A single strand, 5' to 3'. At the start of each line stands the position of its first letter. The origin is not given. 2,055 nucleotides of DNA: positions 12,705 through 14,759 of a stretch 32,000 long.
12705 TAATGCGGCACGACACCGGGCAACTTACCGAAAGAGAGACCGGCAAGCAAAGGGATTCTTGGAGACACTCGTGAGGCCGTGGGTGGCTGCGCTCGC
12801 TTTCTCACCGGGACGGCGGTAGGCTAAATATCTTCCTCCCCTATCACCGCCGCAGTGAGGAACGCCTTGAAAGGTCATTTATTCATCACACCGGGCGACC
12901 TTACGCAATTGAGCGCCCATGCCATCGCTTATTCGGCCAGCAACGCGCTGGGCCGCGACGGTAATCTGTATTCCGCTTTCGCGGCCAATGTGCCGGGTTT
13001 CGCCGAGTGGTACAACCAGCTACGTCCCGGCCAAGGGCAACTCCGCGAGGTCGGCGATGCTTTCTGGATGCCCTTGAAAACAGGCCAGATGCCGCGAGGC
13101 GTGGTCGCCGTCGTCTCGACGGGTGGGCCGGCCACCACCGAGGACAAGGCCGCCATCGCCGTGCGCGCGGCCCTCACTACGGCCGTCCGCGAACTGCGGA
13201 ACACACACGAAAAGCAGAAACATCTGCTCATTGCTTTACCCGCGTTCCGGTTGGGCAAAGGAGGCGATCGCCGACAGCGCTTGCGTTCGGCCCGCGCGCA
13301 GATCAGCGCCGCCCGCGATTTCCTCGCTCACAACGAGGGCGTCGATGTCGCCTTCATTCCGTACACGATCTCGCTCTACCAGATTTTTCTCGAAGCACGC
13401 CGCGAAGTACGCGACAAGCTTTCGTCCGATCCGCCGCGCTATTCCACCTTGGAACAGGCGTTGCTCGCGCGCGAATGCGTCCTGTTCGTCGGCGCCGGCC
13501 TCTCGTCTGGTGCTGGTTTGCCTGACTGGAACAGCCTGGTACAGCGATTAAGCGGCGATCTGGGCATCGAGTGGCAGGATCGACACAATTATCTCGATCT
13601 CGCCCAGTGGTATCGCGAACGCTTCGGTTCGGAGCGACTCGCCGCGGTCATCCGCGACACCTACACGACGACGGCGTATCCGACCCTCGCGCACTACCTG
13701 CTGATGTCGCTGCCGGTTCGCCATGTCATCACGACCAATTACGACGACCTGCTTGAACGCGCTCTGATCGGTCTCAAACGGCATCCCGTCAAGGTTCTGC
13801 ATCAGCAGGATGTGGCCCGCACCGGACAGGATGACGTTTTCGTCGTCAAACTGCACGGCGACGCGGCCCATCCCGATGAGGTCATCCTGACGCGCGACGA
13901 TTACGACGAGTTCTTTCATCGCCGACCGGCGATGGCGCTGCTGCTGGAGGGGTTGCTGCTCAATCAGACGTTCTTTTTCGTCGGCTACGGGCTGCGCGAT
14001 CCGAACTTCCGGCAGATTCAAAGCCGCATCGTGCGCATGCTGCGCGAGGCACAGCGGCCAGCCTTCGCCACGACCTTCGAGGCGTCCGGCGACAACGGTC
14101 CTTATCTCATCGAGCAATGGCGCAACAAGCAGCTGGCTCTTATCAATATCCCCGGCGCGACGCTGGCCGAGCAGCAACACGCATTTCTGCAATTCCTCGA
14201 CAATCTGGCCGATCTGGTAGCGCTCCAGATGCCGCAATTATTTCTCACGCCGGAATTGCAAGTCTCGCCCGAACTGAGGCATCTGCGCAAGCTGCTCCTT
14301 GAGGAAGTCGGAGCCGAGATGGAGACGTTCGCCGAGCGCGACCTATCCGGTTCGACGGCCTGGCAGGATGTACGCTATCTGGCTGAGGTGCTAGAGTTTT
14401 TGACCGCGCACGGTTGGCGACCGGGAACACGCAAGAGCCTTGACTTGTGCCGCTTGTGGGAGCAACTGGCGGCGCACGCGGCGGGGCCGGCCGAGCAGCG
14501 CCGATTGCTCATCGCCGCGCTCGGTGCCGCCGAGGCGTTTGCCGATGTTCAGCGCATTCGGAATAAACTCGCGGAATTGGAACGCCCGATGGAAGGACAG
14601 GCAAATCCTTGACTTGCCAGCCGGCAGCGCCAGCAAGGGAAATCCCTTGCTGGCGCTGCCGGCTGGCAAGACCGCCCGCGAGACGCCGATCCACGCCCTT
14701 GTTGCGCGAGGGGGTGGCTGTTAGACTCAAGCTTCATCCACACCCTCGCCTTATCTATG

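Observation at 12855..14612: Macro-like + SIR2_2 fusion protein: candidate NAD-targeting defence or ADP-ribose signalling effector with an unfamiliar architecture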

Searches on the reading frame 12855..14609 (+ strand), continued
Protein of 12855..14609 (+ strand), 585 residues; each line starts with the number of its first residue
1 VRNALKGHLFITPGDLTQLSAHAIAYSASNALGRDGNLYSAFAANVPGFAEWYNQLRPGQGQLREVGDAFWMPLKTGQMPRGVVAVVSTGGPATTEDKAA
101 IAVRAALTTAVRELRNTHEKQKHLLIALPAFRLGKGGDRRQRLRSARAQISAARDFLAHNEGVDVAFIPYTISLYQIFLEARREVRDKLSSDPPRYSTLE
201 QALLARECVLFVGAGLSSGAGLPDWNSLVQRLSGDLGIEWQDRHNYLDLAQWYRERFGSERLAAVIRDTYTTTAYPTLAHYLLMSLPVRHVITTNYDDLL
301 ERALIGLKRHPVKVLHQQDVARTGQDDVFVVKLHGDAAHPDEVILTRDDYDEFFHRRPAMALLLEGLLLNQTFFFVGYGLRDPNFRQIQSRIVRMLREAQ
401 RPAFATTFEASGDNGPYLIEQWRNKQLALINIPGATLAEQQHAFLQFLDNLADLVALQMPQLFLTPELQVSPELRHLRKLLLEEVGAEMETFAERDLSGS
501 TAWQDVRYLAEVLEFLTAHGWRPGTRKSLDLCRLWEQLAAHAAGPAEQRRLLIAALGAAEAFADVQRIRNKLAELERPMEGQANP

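Call 73: find_related_loci(query=A1, collection=viral_contigs, flank=5000)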
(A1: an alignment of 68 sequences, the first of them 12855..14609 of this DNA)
Query A1 (585 aa) in viral_contigs; peptide patterns used: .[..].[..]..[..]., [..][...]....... (x = any residue, [..] = any of these).
206 stretches matched a pattern; 133 encode a relative of the query (tblastn E <= 1e-3); the best 80 are kept; 80 distinct loci.
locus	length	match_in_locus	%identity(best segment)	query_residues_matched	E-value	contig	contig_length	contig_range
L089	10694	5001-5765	29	199-453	3e-24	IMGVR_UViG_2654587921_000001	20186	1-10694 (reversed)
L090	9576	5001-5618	29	206-404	3e-20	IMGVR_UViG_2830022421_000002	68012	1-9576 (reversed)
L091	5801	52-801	29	199-448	8e-20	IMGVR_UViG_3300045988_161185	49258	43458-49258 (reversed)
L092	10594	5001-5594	31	198-391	6e-18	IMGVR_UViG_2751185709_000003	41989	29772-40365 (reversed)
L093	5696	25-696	26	196-407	1e-14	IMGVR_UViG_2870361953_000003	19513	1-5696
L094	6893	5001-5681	26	199-392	3e-14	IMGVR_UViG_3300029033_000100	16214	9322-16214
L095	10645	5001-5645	27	195-404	2e-13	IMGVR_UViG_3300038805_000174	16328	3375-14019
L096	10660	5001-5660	25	210-396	5e-13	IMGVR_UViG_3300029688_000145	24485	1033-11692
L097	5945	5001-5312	37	291-398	1e-12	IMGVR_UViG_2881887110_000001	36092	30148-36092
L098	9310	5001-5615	29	195-389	1e-12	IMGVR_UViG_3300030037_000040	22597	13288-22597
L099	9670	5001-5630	28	192-387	2e-12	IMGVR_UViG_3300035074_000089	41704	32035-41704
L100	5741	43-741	25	199-398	2e-12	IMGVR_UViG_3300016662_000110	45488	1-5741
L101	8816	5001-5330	34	288-400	2e-12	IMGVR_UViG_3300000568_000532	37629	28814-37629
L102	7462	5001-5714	26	209-426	3e-12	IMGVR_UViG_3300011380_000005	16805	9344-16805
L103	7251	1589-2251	26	209-398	5e-12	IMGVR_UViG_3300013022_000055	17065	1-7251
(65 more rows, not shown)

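Call 79: find_related_loci(query=A4, collection=metagenome_contigs, flank=6000)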
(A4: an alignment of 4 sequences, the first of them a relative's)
Query A4 (202 aa) in metagenome_contigs; peptide patterns used: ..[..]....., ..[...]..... (x = any residue, [..] = any of these).
178 stretches matched a pattern; 127 encode a relative of the query (tblastn E <= 1e-3); the best 80 are kept; 80 distinct loci.
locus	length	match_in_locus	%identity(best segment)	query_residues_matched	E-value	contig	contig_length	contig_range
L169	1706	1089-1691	64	1-201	4e-87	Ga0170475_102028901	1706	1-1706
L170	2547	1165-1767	63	1-201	4e-82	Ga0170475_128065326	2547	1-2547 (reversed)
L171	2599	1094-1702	65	1-202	2e-79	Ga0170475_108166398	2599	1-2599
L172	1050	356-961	61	1-202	5e-84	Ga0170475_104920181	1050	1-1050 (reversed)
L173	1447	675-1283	59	1-202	5e-82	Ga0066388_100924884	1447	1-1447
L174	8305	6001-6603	60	3-202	6e-76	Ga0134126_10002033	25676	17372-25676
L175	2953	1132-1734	58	3-202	2e-75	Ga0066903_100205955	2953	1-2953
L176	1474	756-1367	59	1-202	7e-79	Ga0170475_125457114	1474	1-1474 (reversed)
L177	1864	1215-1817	58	3-202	9e-77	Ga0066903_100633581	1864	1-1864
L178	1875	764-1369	56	1-202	4e-76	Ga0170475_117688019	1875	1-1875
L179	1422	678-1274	58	3-201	2e-77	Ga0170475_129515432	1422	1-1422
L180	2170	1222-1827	58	1-201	4e-75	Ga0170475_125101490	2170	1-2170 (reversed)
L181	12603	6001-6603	57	3-202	8e-72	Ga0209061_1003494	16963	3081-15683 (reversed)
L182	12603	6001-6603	56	3-202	4e-71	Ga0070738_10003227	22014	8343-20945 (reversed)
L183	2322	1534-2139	56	2-202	1e-71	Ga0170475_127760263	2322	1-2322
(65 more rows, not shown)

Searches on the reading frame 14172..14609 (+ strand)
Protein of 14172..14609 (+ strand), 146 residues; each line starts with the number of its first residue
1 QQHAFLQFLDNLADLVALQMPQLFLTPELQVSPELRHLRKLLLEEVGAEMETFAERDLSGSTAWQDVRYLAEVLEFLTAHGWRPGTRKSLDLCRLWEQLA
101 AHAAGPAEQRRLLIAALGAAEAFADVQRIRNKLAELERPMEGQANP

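Call 66: search_solved_structures(query=A3, max_evalue=10)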
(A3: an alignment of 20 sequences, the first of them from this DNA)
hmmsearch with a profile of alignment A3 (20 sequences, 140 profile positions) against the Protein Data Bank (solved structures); distinct sequences matched with E-value up to 10: 7.
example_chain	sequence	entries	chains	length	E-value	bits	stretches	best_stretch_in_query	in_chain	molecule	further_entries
5i0j_A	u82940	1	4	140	0.26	14.5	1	29-65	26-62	DR2231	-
9i38_A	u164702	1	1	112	0.29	14.4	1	11-72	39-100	m4D2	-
5hyl_A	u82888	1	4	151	0.3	14.3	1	29-65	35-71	DR2231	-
5hzz_A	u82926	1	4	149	0.31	14.2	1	29-65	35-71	DR2231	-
8znl_A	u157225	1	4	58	0.46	13.7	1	85-136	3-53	PD-L1 de novo binder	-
9c7z_A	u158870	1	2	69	0.68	13.1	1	34-79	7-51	HALC3_919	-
2zze_A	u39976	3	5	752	1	12.6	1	11-95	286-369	Alanyl-tRNA synthetase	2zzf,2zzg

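Call 67: search_protein_families(library=pfam, alignment_id=A3, max_evalue=1)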
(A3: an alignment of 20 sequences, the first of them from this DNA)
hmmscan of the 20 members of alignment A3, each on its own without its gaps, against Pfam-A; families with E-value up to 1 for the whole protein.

A. member 1, seq(146 aa): 2 families
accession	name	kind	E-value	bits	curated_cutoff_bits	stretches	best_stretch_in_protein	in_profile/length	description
PF21979.2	Hfq_1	-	0.12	12.9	27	1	33-71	2-40/61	Hfq related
PF14433.11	SUKH-3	-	0.15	12.6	23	1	72-126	4-58/146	SUKH-3 immunity protein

B. families by the number of members that match (of 20 scanned): 12 families
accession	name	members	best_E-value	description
PF14433.11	SUKH-3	5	0.01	SUKH-3 immunity protein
PF24030.1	DUF7341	2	0.00023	Domain of unknown function (DUF7341)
PF13393.11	tRNA-synt_His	1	0.0018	Histidyl-tRNA synthetase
PF22552.1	TY-Chap3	1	0.022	T3SS (YopN, CesT) and YbjN peptide-binding chaperone 3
PF08990.16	Docking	1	0.028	Erythronolide synthase docking domain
PF21392.3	COQ9_N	1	0.033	Ubiquinone biosynthesis protein COQ9, N-terminal domain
PF19939.4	DUF6401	1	0.036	Family of unknown function (DUF6401)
PF02346.21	Vac_Fusion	1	0.051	Chordopoxvirus multifunctional envelope protein A27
PF19908.4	DUF6381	1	0.093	Family of unknown function (DUF6381)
PF21979.2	Hfq_1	1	0.12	Hfq related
PF06050.19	HGD-D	1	0.23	2-hydroxyglutaryl-CoA dehydratase, D-component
PF02151.25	UVR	1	0.59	UvrB/uvrC motif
